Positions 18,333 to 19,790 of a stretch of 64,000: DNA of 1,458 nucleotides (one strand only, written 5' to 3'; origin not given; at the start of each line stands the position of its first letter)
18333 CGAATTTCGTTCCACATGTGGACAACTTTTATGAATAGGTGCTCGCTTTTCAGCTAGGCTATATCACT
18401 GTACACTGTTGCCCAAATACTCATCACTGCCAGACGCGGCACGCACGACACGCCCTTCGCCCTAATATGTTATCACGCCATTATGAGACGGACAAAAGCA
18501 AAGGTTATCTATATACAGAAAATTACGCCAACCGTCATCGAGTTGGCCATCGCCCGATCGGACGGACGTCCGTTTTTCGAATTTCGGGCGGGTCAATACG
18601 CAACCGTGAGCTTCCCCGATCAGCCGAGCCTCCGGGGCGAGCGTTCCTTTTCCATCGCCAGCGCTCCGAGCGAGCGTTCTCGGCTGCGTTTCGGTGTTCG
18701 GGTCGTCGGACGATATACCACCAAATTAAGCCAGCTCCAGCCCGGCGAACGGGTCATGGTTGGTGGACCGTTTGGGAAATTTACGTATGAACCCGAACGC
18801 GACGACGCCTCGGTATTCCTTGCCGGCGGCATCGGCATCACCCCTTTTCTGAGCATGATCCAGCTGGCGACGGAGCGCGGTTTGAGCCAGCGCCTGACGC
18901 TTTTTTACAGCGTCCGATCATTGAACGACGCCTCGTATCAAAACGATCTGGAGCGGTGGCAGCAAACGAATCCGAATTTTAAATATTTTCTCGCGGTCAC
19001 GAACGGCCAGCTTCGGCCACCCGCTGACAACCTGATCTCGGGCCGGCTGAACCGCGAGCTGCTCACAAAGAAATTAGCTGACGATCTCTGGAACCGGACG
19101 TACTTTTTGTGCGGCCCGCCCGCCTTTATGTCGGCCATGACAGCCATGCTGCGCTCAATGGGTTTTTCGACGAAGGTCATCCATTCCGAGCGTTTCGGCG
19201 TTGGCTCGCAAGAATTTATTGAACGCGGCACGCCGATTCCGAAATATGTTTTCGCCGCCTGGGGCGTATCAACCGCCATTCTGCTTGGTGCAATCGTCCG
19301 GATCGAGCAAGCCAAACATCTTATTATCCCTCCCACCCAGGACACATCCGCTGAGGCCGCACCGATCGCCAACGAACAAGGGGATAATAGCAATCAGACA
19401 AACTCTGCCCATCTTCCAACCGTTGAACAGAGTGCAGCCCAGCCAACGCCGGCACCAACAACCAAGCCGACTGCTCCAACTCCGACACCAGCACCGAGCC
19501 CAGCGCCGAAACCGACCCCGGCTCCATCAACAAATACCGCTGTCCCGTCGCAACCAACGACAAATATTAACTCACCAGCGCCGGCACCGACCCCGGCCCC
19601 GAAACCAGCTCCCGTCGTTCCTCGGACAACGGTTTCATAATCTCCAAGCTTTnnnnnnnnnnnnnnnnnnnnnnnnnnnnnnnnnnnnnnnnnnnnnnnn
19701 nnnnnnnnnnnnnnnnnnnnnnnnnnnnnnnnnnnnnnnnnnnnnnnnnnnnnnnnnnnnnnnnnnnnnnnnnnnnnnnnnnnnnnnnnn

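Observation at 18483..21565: Three-gene operon: FNR-like flavoreductase, ApbE flavin transferase and ferric-reductase-type di-heme membrane protein (candidate split NOX-like transmembrane electron transfer system)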

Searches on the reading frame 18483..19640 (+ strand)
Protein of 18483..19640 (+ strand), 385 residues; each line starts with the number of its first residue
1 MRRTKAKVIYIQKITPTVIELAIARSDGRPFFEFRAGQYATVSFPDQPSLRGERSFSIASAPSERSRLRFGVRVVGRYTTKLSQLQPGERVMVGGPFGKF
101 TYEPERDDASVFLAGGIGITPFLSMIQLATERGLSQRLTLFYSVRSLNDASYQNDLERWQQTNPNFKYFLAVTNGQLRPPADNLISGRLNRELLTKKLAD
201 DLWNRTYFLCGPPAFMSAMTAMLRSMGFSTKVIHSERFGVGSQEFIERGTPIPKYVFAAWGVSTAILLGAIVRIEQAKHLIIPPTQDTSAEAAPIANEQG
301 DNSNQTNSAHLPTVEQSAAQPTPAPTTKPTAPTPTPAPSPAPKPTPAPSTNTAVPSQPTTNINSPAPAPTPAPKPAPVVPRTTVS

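Call 3: search_protein_families(library=pfam, proteins=[window:18483-19640:+], max_evalue=0.01)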
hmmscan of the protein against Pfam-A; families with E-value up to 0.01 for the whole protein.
window:18483-19640:+ (385 aa): 3 families
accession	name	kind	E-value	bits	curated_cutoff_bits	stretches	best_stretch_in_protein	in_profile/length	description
PF00175.26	NAD_binding_1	-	1.6e-13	51.7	22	1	112-219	1-107/109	Oxidoreductase NAD-binding domain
PF00970.30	FAD_binding_6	-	1.1e-07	32.5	21.1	1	6-102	2-99/99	Oxidoreductase FAD-binding domain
PF08030.17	NAD_binding_6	-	0.0051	17.3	22.2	0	111-153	5-52/156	Ferric reductase NAD binding domain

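Call 4: search_protein_families(library=ncbifam, proteins=[window:18483-19640:+], max_evalue=0.01)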
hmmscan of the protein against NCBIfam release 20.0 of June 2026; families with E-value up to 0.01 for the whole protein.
window:18483-19640:+ (385 aa): 26 families (the best 25 are shown)
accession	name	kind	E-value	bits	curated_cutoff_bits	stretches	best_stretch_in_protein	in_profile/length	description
NF040810.1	BenC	equivalog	9.5e-31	107.2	430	1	3-238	104-330/333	benzoate 1,2-dioxygenase electron transfer component BenC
NF009805.0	PRK13289.1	equivalog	2.6e-30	105.6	432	1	17-240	168-394/399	NO-inducible flavohemoprotein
NF045803.1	MethMoxFADbindMmoC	equivalog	4.2e-30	104.7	500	1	4-238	107-340/343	aromatic/alkene monooxygenase hydroxylase FAD-binding subunit MmoC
NF007964.0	PRK10684.1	equivalog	1.5e-28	99.8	383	1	6-240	12-239/333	NADH oxidoreductase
NF058606.1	GlBtMonoRdsGbcB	equivalog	4.3e-24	85.1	500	1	31-246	40-255/362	glycine betaine monooxygenase reductase subunit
TIGR01941.1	nqrF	equivalog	4.2e-23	81.9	295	1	54-239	207-404/405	NADH:ubiquinone reductase (Na(+)-transporting) subunit F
NF008822.0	PRK11872.1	equivalog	5.1e-23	81.6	402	1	3-239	106-336/341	anthranilate 1,2-dioxygenase electron transfer component AntC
TIGR02160.1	PA_CoA_Oxy5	hypoth_equivalog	1.6e-21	76.5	420.8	1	32-242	31-245/352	1,2-phenylacetyl-CoA epoxidase subunit PaaE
NF006220.0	PRK08345.1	subfamily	2.4e-19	69.7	395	1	4-233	11-246/294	cytochrome-c3 hydrogenase subunit gamma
NF005963.0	PRK08051.1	equivalog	4.6e-17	62.1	230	1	1-172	1-168/233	NAD(P)H-flavin reductase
NF040830.1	sulfhyd_ShyC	equivalog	8.9e-14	51.3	600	1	5-156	8-157/288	NAD(P)-dependent hydrogenase/sulfhydrogenase 2 subunit gamma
NF000796.0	PRK00054.1-1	equivalog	2e-12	46.9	224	1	7-161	7-142/254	dihydroorotate dehydrogenase electron transfer subunit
NF052252.1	flav_redu_LuxG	exception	4e-12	45.8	340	1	6-176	3-171/232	flavin mononucleotide reductase LuxG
TIGR02911.1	sulfite_red_B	equivalog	1.4e-11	44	288.6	1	32-233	29-219/261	anaerobic sulfite reductase subunit AsrB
NF008178.0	PRK10926.1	equivalog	3.3e-11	42.9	390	1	5-162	6-161/248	ferredoxin--NADP(+) reductase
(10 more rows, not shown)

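Call 61: predict_structure(alignment_id=A2)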
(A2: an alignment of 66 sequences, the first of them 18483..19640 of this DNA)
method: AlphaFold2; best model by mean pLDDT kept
length: 385 residues; sequences in the alignment: 66
mean_pLDDT: 83.7   pTM: 0.67
mean pLDDT of the five models: 83.7, 83.1, 83.0, 82.2, 81.6
residues with pLDDT >= 90: 244; 70-90: 30; 50-70: 89; < 50: 22
segments of 3 or more residues with pLDDT < 50: 240-244, 314-318, 349-352, 382-385
pLDDT, mean of each block of 10 residues (from residue 1): 95 98 98 97 97 95 98 96 98 95 97 97 98 98 97 98 98 87 95 94 96 96 97 82 51 85 96 90 60 57 53 51 58 60 56 55 65 68 43
secondary structure, 60 per line:
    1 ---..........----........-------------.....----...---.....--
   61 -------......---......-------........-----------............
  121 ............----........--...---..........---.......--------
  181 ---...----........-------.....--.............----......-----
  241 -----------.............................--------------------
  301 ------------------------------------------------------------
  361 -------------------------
elements in order: E4-13 E18-25 E39-43 E54-58 E68-73 H77-82 E90-97 E109-115 H116-132 E137-144 H153-162 E166-172 E184-186 H191-198 E206-210 H213-225 E233-235 H252-280

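Call 69: find_related_loci(query=A2, collection=metagenome_contigs, flank=4000)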
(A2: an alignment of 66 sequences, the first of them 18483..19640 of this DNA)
Query A2 (385 aa) in metagenome_contigs; peptide patterns used: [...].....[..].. (x = any residue, [..] = any of these).
600 stretches matched a pattern (row limit reached: there are more); 561 encode a relative of the query (tblastn E <= 1e-3); the best 80 are kept; 80 distinct loci.
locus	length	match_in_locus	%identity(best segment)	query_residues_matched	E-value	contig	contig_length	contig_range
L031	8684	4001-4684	36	13-240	4e-52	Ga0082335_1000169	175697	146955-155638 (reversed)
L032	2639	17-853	36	31-311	1e-43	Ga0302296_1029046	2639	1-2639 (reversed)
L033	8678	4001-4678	36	12-238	8e-35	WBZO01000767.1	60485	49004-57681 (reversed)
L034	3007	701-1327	40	32-238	8e-34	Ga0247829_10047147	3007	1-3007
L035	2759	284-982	35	3-238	3e-32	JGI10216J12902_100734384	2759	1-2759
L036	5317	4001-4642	37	26-239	6e-32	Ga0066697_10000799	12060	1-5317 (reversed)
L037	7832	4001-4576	35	34-238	2e-30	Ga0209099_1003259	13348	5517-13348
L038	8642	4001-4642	33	25-240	7e-30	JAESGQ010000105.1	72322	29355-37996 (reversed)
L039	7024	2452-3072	34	34-238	5e-30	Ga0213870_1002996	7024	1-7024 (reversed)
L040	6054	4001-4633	35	30-238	7e-30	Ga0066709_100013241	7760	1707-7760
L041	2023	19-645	35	32-238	1e-29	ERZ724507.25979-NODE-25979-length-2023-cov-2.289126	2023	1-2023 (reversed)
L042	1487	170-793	36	32-239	1e-29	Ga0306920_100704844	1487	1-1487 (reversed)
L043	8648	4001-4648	37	34-245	6e-29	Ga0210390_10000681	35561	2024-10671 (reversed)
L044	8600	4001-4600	30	34-238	9e-29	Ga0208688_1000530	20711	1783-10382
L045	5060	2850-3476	35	32-238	7e-29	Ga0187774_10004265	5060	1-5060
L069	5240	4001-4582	33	34-238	7e-27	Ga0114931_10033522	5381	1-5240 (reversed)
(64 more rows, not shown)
